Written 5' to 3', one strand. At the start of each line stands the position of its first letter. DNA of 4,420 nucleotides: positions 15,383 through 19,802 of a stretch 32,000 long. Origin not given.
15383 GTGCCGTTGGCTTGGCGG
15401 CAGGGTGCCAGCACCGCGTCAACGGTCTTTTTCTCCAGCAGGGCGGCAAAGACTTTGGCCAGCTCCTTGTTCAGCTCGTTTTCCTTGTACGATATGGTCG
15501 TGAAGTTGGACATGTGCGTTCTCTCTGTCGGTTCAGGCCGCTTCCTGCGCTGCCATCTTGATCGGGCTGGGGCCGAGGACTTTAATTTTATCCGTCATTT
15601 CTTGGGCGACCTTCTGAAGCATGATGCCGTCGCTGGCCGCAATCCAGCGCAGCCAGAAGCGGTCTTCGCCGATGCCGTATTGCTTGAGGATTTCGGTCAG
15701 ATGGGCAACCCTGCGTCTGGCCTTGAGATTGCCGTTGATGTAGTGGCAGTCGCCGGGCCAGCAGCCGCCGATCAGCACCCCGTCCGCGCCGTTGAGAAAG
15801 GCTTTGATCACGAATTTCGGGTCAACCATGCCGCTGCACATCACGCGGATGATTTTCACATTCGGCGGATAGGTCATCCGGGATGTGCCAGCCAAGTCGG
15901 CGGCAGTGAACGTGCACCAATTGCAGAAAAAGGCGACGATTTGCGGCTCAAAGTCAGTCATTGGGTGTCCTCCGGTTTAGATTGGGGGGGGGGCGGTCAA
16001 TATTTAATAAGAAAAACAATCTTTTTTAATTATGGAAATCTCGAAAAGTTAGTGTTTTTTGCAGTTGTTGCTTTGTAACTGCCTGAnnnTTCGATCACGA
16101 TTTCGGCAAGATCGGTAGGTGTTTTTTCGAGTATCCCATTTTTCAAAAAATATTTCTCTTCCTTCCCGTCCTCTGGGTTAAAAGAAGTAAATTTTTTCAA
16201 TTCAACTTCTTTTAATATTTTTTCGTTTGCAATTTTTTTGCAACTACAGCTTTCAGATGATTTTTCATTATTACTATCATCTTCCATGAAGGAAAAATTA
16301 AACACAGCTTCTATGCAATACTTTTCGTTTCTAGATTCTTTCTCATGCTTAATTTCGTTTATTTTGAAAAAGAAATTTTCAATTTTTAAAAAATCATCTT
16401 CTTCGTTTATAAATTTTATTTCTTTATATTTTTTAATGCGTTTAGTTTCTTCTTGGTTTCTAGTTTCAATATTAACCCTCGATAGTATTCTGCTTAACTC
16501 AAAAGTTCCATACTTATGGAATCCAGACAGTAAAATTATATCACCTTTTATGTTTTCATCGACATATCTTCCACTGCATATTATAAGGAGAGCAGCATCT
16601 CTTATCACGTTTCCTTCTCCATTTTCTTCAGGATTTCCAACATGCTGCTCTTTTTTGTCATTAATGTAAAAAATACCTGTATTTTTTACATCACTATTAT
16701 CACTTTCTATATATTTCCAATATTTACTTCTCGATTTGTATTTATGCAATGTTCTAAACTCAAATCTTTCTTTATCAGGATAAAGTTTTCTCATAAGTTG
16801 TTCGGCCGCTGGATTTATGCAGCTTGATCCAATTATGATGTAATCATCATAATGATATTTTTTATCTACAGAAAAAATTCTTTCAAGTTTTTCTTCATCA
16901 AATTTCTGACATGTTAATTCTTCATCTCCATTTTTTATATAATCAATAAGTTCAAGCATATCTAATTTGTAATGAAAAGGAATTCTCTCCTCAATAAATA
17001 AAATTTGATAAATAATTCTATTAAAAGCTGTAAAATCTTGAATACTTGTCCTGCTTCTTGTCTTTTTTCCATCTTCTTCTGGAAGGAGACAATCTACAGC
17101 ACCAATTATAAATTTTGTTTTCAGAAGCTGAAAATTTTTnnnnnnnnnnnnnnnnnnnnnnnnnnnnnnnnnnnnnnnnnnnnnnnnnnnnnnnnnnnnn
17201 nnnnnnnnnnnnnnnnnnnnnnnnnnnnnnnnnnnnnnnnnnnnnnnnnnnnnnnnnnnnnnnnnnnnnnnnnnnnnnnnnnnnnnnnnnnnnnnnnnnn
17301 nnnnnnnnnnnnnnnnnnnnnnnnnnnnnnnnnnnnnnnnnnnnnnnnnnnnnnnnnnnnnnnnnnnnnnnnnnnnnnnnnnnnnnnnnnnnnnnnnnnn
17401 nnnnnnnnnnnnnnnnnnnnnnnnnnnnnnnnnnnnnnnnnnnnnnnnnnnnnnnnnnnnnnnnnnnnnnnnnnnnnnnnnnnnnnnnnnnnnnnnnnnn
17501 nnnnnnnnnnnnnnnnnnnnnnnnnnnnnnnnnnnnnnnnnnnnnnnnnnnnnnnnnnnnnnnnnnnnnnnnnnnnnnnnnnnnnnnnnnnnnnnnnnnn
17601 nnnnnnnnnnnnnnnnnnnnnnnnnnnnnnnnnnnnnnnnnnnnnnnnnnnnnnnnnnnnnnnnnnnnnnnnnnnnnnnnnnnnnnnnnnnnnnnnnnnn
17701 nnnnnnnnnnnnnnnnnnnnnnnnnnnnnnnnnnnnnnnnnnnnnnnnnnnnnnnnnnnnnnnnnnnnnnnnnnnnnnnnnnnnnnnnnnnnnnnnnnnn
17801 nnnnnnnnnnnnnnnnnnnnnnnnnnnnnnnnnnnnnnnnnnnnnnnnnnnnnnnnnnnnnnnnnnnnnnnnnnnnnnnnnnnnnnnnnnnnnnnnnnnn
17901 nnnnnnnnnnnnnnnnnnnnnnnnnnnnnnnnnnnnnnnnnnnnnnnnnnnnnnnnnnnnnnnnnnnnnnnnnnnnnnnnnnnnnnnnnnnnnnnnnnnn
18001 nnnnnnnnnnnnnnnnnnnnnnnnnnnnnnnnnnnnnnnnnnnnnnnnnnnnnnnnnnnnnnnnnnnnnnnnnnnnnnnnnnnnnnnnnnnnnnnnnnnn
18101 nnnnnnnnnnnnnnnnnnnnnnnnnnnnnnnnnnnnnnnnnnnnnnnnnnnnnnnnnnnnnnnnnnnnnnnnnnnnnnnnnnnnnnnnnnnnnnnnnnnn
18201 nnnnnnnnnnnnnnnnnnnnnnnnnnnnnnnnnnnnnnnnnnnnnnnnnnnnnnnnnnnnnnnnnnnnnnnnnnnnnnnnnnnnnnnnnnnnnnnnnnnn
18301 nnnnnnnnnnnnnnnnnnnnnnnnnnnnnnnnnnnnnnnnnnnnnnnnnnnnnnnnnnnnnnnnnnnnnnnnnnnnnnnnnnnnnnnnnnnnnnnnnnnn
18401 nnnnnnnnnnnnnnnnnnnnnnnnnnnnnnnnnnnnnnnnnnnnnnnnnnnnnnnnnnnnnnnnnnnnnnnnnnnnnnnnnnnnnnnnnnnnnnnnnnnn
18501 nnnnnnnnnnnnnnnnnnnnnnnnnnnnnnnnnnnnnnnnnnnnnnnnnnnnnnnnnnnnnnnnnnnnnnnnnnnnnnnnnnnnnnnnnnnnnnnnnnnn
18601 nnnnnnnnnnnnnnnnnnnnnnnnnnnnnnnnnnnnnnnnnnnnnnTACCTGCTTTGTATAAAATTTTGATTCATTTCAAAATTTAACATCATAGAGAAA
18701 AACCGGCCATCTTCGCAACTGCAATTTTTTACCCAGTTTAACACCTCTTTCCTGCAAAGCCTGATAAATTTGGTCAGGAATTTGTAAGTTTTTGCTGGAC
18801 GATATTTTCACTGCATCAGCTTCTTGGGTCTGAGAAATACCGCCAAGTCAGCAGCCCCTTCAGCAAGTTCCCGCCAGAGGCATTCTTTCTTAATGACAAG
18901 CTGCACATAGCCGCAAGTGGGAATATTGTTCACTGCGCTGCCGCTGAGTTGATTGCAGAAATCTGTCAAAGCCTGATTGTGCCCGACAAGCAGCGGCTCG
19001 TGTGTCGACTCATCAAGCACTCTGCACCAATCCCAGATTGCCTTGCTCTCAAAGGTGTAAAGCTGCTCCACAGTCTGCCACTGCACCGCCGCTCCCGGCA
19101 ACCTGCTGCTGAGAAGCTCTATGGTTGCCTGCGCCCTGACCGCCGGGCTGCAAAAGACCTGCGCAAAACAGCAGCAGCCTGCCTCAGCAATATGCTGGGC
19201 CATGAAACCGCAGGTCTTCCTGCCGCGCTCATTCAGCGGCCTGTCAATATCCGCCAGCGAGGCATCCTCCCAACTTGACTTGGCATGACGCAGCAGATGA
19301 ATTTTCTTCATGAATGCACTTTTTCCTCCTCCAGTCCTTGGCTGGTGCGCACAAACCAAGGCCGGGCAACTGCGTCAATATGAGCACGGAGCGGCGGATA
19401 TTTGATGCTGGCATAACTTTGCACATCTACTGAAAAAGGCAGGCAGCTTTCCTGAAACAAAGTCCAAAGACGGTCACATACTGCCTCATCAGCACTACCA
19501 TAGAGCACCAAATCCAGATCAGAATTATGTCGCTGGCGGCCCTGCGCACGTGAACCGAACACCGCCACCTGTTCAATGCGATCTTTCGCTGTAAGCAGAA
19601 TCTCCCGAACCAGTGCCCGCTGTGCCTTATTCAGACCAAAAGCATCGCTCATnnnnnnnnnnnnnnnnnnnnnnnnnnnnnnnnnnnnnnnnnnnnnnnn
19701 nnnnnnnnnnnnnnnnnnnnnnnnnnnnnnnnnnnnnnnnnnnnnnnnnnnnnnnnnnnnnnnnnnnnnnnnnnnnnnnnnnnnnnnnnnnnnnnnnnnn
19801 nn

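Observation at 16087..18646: AT-rich two-gene module: 3-TM protein plus a 689-aa protein with tandem NDT/TIR-like domains; candidate undescribed defence system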

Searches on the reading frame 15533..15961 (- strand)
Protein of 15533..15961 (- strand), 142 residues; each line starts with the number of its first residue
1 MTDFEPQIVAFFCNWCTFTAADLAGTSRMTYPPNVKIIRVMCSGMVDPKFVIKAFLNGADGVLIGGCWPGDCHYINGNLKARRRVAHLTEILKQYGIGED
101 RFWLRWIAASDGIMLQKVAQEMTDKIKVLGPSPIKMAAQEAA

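Call 52: find_encoding_contigs(protein=window:15533-15961:-, flank=7000, max_places=8)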
Protein window:15533-15961:- (142 aa): 2 contigs read that carry it; 1 place shown.
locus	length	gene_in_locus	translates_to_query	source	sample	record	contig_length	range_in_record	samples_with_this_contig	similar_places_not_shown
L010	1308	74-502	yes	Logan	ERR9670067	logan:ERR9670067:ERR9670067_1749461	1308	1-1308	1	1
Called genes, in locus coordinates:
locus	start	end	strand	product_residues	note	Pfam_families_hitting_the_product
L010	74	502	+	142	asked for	PF02662:FlpD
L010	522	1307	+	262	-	?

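Call 97: search_protein_families(library=pfam, proteins=[window:15533-15961:-], max_evalue=0.001)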
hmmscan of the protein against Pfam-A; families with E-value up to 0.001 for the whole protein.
window:15533-15961:- (142 aa): 1 family
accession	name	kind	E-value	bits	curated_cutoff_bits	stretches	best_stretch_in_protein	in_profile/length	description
PF02662.21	FlpD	-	3.3e-51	172.9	22.3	1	8-130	1-123/123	Methyl-viologen-reducing hydrogenase, delta subunit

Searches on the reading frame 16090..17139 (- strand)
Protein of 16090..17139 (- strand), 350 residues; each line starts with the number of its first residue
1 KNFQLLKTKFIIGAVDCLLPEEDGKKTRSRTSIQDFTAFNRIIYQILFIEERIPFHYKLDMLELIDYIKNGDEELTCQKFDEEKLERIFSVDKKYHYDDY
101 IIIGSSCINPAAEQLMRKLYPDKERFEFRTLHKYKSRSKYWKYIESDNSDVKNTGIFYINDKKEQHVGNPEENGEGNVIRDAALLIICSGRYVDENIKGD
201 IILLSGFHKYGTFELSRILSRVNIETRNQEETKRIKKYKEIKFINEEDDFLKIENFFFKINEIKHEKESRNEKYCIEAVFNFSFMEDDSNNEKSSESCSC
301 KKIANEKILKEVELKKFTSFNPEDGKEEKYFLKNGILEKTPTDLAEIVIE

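Call 53: predict_structure(alignment_id=A3)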
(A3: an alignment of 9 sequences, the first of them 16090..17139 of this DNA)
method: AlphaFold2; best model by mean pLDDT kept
length: 350 residues; sequences in the alignment: 9
mean_pLDDT: 74.7   pTM: 0.82
mean pLDDT of the five models: 74.7, 74.2, 74.1, 72.0, 58.8
residues with pLDDT >= 90: 66; 70-90: 172; 50-70: 63; < 50: 49
segments of 3 or more residues with pLDDT < 50: 223-237, 290-304, 343-350
pLDDT, mean of each block of 10 residues (from residue 1): 68 64 55 82 69 68 78 56 86 73 78 91 86 78 69 83 83 80 94 87 90 85 48 47 67 85 91 94 74 43 61 90 89 79 43
secondary structure, 60 per line:
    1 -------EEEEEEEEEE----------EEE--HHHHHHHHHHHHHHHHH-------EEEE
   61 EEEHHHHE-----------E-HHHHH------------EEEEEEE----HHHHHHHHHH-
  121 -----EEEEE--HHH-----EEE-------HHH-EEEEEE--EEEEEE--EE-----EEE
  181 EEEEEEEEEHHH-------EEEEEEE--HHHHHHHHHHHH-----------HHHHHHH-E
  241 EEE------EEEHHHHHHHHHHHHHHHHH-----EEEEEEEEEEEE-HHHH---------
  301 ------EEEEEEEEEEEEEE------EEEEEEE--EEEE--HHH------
elements in order: E8-17 E28-30 H33-49 E57-63 H64-67 H82-86 E99-105 H110-119 E126-130 E141-143 E155-160 E163-168 E178-189 E200-206 H209-220 H232-238 E240-243 E250-252 H253-269 E275-286 H288-291 E307-320 E327-333 E336-339

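Call 55: search_protein_families(library=pfam, alignment_id=A3, max_evalue=1)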
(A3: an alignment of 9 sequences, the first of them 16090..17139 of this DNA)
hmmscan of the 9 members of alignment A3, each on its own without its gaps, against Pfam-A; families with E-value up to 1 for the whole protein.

A. member 1, window:16090-17139:- (350 aa): 1 family
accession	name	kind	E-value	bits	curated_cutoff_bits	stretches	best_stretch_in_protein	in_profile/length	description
PF15106.11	TMEM156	-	0.083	12.6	27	1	220-305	67-154/226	TMEM156 protein family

B. families by the number of members that match (of 9 scanned): 6 families
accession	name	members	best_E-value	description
PF06337.17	DUSP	1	0.027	DUSP domain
PF07841.18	DM4_12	1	0.038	DM4/DM12 family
PF15106.11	TMEM156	1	0.083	TMEM156 protein family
PF24021.1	ACT_phage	1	0.09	Phage ACT-like domain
PF22816.2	CatAgl_D2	1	0.17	Alpha-1,3-glucanase catalytic domain D2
PF15824.10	SPATA9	1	0.37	Spermatogenesis-associated protein 9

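Call 56: fold_search(model_id=the predicted structure, library=pdb)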
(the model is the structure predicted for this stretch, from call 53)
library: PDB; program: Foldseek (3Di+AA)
matches with E <= 10: 240; with E <= 0.001: 0
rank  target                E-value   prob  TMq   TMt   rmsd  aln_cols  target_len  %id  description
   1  7cbe_B                3.6e-01  0.18  0.12  0.14   9.3       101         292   17  Crystal structure of Homoserine O-succinyltransferase from Escherichia coli K-12 (released 2021-06-16)
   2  7l2z_D                3.8e-01  0.30  0.21  0.13   9.1       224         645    8  Bacterial cellulose synthase BcsB hexamer (released 2021-03-24)
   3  8bn2_A                4.8e-01  0.11  0.11  0.13  10.0        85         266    9  Crystal structure of the ligand-binding domain (LBD) of human iGluR Delta-1 (GluD1) in complex with D-Serine (released 2023-11-22)
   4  8blj_B                5.1e-01  0.12  0.11  0.13   9.2        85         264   10  Crystal structure of the ligand-binding domain (LBD) of human iGluR Delta-1 (GluD1), apo state (released 2023-11-22)
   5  8blj_A                5.4e-01  0.11  0.13  0.16   9.9       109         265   10  Crystal structure of the ligand-binding domain (LBD) of human iGluR Delta-1 (GluD1), apo state (released 2023-11-22)
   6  2v3t_A                5.8e-01  0.12  0.09  0.13   8.1        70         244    7  Structure of the ligand-binding core of the ionotropic glutamate receptor-like GluRdelta2 in the apo form (released 2007-08-07)
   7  8blj_D                5.8e-01  0.12  0.11  0.13   9.1        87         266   11  Crystal structure of the ligand-binding domain (LBD) of human iGluR Delta-1 (GluD1), apo state (released 2023-11-22)
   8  2uyg_A                6.9e-01  0.09  0.18  0.32   9.7       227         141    8  Crystallogaphic structure of the typeII 3-Dehydroquinase from Thermus Thermophilus (released 2008-05-27)
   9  6pv4_D                7.8e-01  0.20  0.21  0.13   8.0       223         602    6  Structure of CpGH84A (released 2019-09-11)
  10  8bn5_B                7.8e-01  0.08  0.13  0.15  10.0       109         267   11  Crystal structure of the ligand-binding domain (LBD) of human iGluR Delta-1 (GluD1) in complex with GABA (released 2023-11-22)
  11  8bn5_A                7.8e-01  0.08  0.11  0.13  10.0        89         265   10  Crystal structure of the ligand-binding domain (LBD) of human iGluR Delta-1 (GluD1) in complex with GABA (released 2023-11-22)
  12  5the_E                8.3e-01  0.13  0.18  0.13   8.2       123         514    5  Crystal structure of the C-terminal lobe of a budding yeast Argonaute (released 2018-03-14)
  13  3zcw                  8.8e-01  0.03  0.09  0.10  14.1       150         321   10  Eg5 - New allosteric binding site (released 2013-01-23)
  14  8bn2_B                9.3e-01  0.10  0.13  0.16   8.7       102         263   10  Crystal structure of the ligand-binding domain (LBD) of human iGluR Delta-1 (GluD1) in complex with D-Serine (released 2023-11-22)
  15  8zbc_B                1.1e+00  0.13  0.16  0.22   6.7       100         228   14  An acyltransferase with selective perhydrolytic activity (released 2025-04-30)
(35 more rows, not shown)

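Call 72: search_protein_representatives(alignment_id=A3)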
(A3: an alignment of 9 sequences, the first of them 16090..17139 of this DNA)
Query: 9 sequences, 366 profile positions. Proteins with E-value up to 0.001 (for the whole library): 24; up to 1e-10: 20; up to 1e-30: 15. The best 24 are listed.
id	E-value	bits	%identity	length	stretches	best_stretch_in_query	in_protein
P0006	1.1e-120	419.6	-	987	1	2-366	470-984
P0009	2.4e-117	408.7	-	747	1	2-358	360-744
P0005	1.5e-116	406.0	-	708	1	1-365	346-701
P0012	1.9e-112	392.6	-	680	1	2-360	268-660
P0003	3.4e-103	362.1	-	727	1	1-354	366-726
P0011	3.0e-102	359.0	-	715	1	1-366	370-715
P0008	3.9e-70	253.4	-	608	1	1-201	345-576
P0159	4.1e-67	243.4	-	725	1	2-357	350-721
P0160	2.4e-61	224.4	-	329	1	60-353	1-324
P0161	3.3e-53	197.6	-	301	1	129-353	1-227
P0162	3.2e-52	194.4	-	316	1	107-362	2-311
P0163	1.8e-51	191.9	-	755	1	2-360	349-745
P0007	1.6e-48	182.2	-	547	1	1-195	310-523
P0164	8.4e-48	179.9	-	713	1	1-361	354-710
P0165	1.7e-37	145.9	-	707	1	2-339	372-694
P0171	1.7e-04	37.4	-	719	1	88-291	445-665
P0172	2.2e-04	37.0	-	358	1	77-256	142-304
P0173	2.8e-04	36.7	-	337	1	105-289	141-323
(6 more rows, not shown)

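Call 73: find_encoding_contigs(protein=P0163, flank=6000, max_places=2)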
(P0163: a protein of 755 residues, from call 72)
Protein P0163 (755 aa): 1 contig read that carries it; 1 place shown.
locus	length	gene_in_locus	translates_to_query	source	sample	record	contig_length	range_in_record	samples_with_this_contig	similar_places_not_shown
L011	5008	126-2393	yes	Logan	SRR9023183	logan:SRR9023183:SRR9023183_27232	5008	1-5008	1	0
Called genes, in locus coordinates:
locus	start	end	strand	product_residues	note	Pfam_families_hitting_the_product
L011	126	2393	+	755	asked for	-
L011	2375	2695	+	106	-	-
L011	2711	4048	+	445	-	PF02463:SMC_N, PF13175:AAA_15 (weak), PF13476:AAA_23 (faint), PF13304:AAA_21, PF13175:AAA_15 (weak)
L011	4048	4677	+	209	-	-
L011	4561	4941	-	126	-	-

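Call 74: find_encoding_contigs(protein=P0159, flank=6000, max_places=2)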
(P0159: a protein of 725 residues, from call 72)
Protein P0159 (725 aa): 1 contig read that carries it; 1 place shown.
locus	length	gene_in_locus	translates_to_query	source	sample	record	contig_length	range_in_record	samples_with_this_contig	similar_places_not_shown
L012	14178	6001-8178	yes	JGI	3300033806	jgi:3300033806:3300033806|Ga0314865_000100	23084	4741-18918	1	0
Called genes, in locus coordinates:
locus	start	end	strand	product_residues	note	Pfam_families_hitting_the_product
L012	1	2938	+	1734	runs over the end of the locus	PF21142:A2M_bMG2, PF11974:bMG3, PF01835:MG2, PF17972:bMG5, PF17962:bMG6, PF07703:A2M_BRD, PF07678:TED_complement, PF17973:bMG10, +1 more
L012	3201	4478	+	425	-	PF02463:SMC_N, PF13175:AAA_15 (weak), PF13476:AAA_23 (weak), PF13304:AAA_21, PF13175:AAA_15 (weak)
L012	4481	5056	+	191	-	-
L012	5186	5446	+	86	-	-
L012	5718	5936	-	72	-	-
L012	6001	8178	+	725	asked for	-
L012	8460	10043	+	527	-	PF13191:AAA_16 (weak), PF13401:AAA_22, PF14516:AAA_35, PF24883:NPHP3_N, PF00004:AAA (faint)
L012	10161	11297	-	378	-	-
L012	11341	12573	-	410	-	PF02636:Methyltransf_28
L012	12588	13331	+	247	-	PF00106:adh_short, PF08659:KR, PF23441:SDR, PF13561:adh_short_C2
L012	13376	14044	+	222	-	PF08239:SH3_3 (weak)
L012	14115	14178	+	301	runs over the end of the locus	PF03631:Virul_fac_BrkB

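Call 78: find_encoding_contigs(protein=P0164, flank=6000, max_places=2)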
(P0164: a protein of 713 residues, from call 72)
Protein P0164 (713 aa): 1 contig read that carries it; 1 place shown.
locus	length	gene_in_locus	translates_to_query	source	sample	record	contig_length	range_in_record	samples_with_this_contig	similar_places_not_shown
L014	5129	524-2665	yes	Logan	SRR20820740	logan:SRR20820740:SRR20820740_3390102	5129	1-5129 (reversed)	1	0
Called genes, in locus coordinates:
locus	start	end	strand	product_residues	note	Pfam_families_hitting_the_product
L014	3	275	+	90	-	?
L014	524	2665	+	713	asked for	-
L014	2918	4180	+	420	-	PF00079:Serpin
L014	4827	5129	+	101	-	?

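Call 85: search_protein_families(library=pfam, proteins=[P0159, P0163, P0164, P0165, P0171, P0172, P0173], max_evalue=0.1)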
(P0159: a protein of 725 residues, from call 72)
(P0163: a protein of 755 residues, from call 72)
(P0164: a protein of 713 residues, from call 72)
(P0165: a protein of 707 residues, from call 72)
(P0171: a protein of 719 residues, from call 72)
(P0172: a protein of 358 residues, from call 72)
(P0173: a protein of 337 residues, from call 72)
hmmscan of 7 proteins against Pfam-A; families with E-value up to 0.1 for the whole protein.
P0159 (725 aa): 3 families
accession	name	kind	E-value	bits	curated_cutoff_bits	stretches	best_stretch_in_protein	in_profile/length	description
PF20919.3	DHU1_N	-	0.0027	17.4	26.7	1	21-139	13-133/370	DWD hypersensitive to UV-B 1, N-terminal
PF13795.12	HupE_UreJ_2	-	0.012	15.7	24.5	0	245-286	76-117/156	HupE / UreJ protein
PF13414.12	TPR_11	-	0.038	14.1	26.8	0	84-98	22-36/42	TPR repeat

P0163 (755 aa): 1 family
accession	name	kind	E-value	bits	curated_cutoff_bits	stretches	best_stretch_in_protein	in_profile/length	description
PF05014.21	Nuc_deoxyrib_tr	-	0.094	13.3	28.8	0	63-105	55-99/117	Nucleoside 2-deoxyribosyltransferase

P0164 (713 aa): 0 families

P0165 (707 aa): 2 families
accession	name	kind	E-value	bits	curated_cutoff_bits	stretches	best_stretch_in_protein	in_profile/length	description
PF13414.12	TPR_11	-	0.00042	20.4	26.8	0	115-133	22-40/42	TPR repeat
PF05014.21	Nuc_deoxyrib_tr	-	0.0018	18.8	28.8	1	98-154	52-111/117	Nucleoside 2-deoxyribosyltransferase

P0171 (719 aa): 1 family
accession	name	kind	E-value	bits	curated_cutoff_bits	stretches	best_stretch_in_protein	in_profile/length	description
PF05014.21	Nuc_deoxyrib_tr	-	0.032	14.8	28.8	1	47-90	58-106/117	Nucleoside 2-deoxyribosyltransferase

P0172 (358 aa): 1 family
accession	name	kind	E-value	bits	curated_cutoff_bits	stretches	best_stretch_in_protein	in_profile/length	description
PF17164.10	DUF5122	-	0.067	13.9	27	0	279-304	1-29/36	Domain of unknown function (DUF5122) beta-propeller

P0173 (337 aa): 2 families
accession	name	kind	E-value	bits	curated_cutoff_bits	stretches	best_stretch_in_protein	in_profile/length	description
PF13443.12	HTH_26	-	8.3e-07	29.6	22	1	28-72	18-62/63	Cro/C1-type HTH DNA-binding domain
PF13560.12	HTH_31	-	0.065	14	27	0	27-65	21-59/64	Helix-turn-helix domain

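Call 107: fold_search(model_id=the predicted structure, library=viral)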
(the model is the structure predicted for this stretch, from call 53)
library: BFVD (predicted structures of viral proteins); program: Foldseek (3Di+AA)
matches with E <= 10: 148; with E <= 0.001: 0
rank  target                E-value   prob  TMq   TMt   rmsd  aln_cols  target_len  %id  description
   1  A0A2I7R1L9            2.8e-01  0.11  0.12  0.28  15.0       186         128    9  (no name in the UniProt tables at hand)
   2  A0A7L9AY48            5.1e-01  0.14  0.15  0.13  10.8       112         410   12  Peptidase C14 caspase domain-containing protein [Pyramimonas orientalis virus]
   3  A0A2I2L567            5.7e-01  0.03  0.10  0.10  16.7       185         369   10  Uncharacterized protein [Orpheovirus IHUMI-LCC2]
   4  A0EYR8                7.7e-01  0.04  0.13  0.16  15.0       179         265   11  Dbp-1 [Ectropis obliqua nucleopolyhedrovirus]
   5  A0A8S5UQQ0            8.2e-01  0.02  0.07  0.07  18.3       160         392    9  MPN family protein [Podoviridae sp. ctQyH19]
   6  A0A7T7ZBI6            9.2e-01  0.16  0.18  0.19   8.2       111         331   15  (no name in the UniProt tables at hand)
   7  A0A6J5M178            9.8e-01  0.04  0.08  0.21   9.7        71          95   10  Uncharacterized protein [uncultured Caudovirales phage]
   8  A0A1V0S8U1            1.0e+00  0.11  0.19  0.28   9.8       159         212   13  Serine hydrolase [Catovirus CTV1]
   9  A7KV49                1.2e+00  0.06  0.13  0.21  11.5       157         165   10  (no name in the UniProt tables at hand)
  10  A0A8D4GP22            1.2e+00  0.12  0.11  0.25   6.9        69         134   16  (no name in the UniProt tables at hand)
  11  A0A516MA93            1.2e+00  0.06  0.11  0.20  10.4       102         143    8  (no name in the UniProt tables at hand)
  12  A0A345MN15            1.3e+00  0.01  0.07  0.04  17.8       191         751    7  (no name in the UniProt tables at hand)
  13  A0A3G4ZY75            1.6e+00  0.07  0.09  0.13   8.5        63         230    6  SHSP domain-containing protein [Edafosvirus sp.]
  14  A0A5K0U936            1.7e+00  0.05  0.13  0.13  15.5       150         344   10  SDR family NAD(P)-dependent oxidoreductase [Yasminevirus sp. GU-2018]
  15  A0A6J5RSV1            1.8e+00  0.05  0.10  0.29  14.4       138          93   10  Uncharacterized protein [uncultured Caudovirales phage]
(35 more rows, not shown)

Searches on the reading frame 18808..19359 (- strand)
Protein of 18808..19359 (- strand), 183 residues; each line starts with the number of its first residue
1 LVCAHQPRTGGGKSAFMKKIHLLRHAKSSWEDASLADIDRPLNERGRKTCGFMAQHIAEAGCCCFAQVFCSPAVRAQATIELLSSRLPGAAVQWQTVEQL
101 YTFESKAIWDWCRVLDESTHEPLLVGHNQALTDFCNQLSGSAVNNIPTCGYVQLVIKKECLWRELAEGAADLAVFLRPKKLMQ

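Call 34: search_protein_families(library=pfam, proteins=[window:18808-19359:-], max_evalue=0.1)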
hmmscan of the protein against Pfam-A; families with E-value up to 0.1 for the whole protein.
window:18808-19359:- (183 aa): 1 family
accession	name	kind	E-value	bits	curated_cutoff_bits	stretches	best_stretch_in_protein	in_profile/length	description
PF00300.27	His_Phos_1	-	1.4e-08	35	21.7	1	20-99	1-76/194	Histidine phosphatase superfamily (branch 1)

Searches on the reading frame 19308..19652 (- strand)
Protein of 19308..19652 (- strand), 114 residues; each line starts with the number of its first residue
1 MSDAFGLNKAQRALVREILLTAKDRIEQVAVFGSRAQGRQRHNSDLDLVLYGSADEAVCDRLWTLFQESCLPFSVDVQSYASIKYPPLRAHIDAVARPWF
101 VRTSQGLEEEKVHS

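Call 97: search_protein_families(library=pfam, proteins=[window:19308-19652:-], max_evalue=0.001)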
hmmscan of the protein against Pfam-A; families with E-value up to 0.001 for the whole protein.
window:19308-19652:- (114 aa): 3 families
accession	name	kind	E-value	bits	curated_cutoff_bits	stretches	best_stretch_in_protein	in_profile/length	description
PF18765.7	Polbeta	-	7.7e-09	36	26.9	1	20-92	7-80/93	Polymerase beta, Nucleotidyltransferase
PF01909.29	NTP_transf_2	-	5.1e-06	27.2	21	1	16-55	5-43/93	Nucleotidyltransferase domain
PF22600.2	MTPAP-like_central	-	0.00066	20.2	27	1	13-55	27-68/139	Poly(A) RNA polymerase, mitochondrial-like, central palm domain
